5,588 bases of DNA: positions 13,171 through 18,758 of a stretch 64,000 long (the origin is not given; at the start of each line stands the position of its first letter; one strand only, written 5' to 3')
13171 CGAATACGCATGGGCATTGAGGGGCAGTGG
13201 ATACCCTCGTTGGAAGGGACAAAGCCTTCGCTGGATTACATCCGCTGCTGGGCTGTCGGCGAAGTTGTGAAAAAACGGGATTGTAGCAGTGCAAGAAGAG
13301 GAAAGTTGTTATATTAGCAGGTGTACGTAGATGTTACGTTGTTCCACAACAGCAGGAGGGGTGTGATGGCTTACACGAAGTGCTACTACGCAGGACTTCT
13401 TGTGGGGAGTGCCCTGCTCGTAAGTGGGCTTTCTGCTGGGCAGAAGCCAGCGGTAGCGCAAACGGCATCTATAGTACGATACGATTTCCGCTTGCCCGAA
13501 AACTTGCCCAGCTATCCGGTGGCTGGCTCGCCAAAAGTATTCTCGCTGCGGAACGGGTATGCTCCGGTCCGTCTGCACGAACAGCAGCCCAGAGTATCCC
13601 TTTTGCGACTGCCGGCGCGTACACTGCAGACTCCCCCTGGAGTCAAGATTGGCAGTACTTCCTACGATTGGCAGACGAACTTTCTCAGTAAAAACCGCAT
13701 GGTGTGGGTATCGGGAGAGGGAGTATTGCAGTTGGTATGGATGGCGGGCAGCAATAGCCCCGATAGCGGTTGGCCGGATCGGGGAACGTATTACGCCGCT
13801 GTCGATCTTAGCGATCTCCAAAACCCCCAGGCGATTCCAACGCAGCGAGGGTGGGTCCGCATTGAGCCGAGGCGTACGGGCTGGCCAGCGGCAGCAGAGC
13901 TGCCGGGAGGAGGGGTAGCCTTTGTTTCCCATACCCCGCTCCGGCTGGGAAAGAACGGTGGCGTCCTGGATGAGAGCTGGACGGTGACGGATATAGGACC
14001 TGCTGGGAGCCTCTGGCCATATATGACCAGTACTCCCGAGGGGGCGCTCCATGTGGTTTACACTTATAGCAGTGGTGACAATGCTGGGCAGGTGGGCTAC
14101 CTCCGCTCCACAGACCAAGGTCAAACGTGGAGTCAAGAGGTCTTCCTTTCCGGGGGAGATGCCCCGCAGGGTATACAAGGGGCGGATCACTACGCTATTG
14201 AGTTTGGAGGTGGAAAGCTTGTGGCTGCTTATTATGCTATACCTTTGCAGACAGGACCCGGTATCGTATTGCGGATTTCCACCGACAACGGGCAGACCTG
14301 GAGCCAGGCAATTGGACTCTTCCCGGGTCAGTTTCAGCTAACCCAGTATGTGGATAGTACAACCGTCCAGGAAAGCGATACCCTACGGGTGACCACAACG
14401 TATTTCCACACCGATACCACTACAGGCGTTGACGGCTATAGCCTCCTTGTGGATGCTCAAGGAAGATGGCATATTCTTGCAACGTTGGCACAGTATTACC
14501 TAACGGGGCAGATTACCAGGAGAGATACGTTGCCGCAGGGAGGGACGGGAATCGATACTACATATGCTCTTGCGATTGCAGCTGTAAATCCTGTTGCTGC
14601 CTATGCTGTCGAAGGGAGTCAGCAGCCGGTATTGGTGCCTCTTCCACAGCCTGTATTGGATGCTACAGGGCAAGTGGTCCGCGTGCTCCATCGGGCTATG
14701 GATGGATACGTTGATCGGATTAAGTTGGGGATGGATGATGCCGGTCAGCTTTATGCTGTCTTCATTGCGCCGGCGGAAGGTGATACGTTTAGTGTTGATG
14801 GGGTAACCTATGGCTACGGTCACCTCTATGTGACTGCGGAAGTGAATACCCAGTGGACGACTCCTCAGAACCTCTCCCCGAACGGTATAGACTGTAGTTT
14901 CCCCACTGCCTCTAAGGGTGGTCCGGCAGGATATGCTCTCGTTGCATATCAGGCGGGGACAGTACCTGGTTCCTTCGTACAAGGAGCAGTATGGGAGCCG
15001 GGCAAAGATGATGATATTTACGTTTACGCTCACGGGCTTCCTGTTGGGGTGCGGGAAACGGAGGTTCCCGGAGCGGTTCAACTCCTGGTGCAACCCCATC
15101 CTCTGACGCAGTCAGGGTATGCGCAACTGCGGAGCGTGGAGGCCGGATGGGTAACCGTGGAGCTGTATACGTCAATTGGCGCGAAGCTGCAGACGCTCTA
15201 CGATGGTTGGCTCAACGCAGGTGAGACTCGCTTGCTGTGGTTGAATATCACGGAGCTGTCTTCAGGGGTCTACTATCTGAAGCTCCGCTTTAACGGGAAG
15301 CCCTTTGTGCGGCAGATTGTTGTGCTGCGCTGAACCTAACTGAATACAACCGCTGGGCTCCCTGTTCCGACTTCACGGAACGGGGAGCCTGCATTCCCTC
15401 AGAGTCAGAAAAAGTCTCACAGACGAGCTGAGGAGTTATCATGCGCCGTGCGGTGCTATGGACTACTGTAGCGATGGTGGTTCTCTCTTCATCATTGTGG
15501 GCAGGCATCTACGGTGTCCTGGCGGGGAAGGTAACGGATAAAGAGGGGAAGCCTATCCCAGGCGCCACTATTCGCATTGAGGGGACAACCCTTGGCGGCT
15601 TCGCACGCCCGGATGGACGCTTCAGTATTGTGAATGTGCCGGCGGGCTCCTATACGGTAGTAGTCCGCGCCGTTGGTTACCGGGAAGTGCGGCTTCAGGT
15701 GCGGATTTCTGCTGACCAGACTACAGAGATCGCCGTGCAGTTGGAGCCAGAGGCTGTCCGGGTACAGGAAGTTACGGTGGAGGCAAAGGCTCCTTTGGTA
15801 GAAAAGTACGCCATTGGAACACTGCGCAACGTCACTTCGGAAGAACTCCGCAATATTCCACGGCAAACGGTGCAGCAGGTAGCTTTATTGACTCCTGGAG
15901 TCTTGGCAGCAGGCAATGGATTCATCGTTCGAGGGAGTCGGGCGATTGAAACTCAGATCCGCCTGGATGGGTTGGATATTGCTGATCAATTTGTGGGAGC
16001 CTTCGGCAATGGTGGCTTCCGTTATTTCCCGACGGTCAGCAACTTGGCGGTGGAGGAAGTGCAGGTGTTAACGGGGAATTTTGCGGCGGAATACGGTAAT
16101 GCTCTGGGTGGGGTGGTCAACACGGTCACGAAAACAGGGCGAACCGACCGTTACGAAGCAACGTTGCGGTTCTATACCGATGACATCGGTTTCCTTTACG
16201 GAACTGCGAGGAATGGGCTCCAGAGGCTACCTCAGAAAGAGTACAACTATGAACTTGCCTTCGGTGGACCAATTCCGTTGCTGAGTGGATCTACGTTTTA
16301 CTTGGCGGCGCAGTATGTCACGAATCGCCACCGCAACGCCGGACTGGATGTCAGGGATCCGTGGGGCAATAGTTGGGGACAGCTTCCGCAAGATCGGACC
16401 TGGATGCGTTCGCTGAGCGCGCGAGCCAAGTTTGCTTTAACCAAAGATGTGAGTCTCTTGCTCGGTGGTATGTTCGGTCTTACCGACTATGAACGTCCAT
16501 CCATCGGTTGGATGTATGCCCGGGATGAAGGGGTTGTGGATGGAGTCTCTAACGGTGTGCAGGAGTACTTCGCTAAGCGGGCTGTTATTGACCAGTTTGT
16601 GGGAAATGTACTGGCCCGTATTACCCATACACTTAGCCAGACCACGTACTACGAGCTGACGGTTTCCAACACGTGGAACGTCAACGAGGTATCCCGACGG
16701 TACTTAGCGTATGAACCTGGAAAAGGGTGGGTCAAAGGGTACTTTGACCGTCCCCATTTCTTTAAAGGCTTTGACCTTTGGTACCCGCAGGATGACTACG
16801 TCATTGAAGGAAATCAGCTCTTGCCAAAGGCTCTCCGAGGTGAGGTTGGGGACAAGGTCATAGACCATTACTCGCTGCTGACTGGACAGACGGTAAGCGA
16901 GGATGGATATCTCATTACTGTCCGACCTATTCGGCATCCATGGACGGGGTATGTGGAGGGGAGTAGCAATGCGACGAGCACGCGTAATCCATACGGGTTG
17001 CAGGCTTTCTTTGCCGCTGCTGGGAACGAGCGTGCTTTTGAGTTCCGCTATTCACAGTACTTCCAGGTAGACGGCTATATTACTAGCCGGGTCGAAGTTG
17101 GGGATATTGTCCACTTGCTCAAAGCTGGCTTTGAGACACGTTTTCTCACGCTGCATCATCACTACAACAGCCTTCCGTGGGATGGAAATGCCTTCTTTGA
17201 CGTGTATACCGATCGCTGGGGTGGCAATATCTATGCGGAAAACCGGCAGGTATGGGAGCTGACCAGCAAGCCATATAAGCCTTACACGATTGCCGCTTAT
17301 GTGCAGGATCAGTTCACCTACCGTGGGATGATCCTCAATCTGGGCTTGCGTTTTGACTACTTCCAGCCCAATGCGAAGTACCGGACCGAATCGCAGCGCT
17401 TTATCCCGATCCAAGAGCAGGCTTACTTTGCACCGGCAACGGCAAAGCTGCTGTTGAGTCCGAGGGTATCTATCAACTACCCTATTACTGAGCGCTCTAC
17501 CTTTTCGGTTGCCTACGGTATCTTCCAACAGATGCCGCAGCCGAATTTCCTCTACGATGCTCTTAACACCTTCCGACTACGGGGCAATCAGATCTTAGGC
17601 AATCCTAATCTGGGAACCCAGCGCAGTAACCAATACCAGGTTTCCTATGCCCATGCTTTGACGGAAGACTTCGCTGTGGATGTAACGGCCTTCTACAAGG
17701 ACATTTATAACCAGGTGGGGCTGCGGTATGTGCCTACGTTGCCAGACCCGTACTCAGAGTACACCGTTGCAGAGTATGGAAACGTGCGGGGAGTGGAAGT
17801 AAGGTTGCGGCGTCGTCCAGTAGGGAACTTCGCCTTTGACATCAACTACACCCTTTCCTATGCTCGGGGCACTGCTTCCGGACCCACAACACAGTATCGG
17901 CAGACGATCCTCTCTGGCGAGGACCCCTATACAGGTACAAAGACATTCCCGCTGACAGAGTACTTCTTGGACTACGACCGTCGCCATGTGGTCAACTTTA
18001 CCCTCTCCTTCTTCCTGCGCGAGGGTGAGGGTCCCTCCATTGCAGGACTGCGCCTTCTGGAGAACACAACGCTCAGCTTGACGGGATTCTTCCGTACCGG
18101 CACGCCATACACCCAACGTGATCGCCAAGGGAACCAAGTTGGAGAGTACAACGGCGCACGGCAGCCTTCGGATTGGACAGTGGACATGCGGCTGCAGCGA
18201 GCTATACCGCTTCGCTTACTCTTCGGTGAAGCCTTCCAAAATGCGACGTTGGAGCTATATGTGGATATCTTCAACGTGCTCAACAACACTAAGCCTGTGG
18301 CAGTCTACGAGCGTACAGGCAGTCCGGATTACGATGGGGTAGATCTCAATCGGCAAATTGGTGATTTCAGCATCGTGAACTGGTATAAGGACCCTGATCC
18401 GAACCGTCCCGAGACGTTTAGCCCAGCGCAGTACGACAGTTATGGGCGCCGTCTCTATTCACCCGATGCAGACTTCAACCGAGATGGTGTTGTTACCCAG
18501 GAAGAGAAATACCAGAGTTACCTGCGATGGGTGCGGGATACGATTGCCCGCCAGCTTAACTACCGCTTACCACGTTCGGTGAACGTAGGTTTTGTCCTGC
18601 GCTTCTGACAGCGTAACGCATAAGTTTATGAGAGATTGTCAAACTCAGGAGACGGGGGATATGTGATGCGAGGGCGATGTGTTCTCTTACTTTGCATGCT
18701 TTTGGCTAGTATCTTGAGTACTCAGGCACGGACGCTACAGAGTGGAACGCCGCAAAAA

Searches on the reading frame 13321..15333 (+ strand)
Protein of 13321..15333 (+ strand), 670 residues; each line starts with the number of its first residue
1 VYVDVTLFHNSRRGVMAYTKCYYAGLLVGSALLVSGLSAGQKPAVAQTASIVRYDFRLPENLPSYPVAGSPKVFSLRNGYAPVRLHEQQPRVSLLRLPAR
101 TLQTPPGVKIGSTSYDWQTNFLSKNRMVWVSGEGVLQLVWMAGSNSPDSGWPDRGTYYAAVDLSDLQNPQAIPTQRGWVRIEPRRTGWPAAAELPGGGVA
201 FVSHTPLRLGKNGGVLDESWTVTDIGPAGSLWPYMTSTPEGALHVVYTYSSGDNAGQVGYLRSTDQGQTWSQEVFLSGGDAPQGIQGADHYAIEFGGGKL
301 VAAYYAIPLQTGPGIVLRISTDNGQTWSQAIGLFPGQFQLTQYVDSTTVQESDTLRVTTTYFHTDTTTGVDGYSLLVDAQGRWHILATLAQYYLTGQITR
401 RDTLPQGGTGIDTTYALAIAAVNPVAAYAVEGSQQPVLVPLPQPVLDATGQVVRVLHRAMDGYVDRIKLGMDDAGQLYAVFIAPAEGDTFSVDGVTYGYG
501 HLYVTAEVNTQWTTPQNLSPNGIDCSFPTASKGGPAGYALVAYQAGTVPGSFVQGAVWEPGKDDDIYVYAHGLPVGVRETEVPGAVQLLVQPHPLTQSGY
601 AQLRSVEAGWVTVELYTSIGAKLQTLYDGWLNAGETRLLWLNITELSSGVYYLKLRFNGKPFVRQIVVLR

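Call 42: search_protein_families(library=pfam, proteins=[window:13321-15333:+], max_evalue=0.01)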
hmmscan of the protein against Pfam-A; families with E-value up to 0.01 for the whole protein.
window:13321-15333:+ (670 aa): 2 families
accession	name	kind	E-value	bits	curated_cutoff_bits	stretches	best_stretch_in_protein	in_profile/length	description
PF13088.12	BNR_2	-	2.1e-06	27.8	31.4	1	233-330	54-153/277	BNR repeat-like domain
PF02012.26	BNR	-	8.1e-06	25.5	27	0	319-328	2-11/12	BNR/Asp-box repeat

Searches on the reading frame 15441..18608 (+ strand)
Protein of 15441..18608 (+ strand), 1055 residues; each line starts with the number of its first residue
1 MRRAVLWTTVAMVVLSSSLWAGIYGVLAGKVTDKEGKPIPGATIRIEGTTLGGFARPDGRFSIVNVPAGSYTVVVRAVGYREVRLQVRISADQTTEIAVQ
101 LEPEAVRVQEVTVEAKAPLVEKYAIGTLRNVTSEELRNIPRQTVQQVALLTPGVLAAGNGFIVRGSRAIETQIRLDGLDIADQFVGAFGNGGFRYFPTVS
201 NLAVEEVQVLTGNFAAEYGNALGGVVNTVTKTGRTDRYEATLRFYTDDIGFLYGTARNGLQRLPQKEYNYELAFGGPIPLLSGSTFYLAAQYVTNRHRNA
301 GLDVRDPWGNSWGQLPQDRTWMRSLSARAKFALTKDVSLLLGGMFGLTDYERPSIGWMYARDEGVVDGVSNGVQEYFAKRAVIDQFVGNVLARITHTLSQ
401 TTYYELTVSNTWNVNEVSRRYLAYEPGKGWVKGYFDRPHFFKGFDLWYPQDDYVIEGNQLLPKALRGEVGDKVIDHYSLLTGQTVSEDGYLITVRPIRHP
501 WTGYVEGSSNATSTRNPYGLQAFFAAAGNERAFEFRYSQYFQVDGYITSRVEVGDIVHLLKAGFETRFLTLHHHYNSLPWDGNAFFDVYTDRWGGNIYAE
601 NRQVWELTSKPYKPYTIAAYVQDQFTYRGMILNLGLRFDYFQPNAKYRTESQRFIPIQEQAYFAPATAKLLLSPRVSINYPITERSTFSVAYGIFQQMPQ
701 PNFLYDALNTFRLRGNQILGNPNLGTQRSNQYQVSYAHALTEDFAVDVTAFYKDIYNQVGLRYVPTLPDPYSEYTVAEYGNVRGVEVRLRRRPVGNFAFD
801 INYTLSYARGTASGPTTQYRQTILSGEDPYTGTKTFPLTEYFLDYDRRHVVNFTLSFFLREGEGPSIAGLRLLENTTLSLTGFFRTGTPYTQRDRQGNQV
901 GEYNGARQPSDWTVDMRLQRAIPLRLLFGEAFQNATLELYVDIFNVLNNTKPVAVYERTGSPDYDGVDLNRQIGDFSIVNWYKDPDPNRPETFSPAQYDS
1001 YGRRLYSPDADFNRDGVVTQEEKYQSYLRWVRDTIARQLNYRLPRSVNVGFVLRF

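Call 42: search_protein_families(library=pfam, proteins=[window:15441-18608:+], max_evalue=0.01)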
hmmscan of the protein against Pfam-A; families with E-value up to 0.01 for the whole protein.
window:15441-18608:+ (1055 aa): 7 families
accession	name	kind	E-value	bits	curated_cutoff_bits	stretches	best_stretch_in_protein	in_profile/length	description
PF13715.12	CarbopepD_reg_2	-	6.9e-20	71.3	32.2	1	28-113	2-88/88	CarboxypepD_reg-like domain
PF13620.12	CarboxypepD_reg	-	4.4e-18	65.9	32.3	1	27-102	2-82/82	Carboxypeptidase regulatory-like domain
PF07715.20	Plug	-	8e-09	36.4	23.9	1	128-225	9-107/107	TonB-dependent Receptor Plug Domain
PF08308.17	PEGA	-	1.1e-06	28.8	20.8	1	40-104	11-70/71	PEGA domain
PF09430.16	EMC7_beta-sandw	-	2.5e-06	28.1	26.6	1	40-119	8-92/122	ER membrane protein complex subunit 7, beta-sandwich domain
PF14905.12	OMP_b-brl_3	-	2e-05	24.3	27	1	612-818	110-305/408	Outer membrane protein beta-barrel family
PF25020.1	TTR_TEN1-4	-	0.0055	17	27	0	26-93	8-77/86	Teneurin TTR-like domain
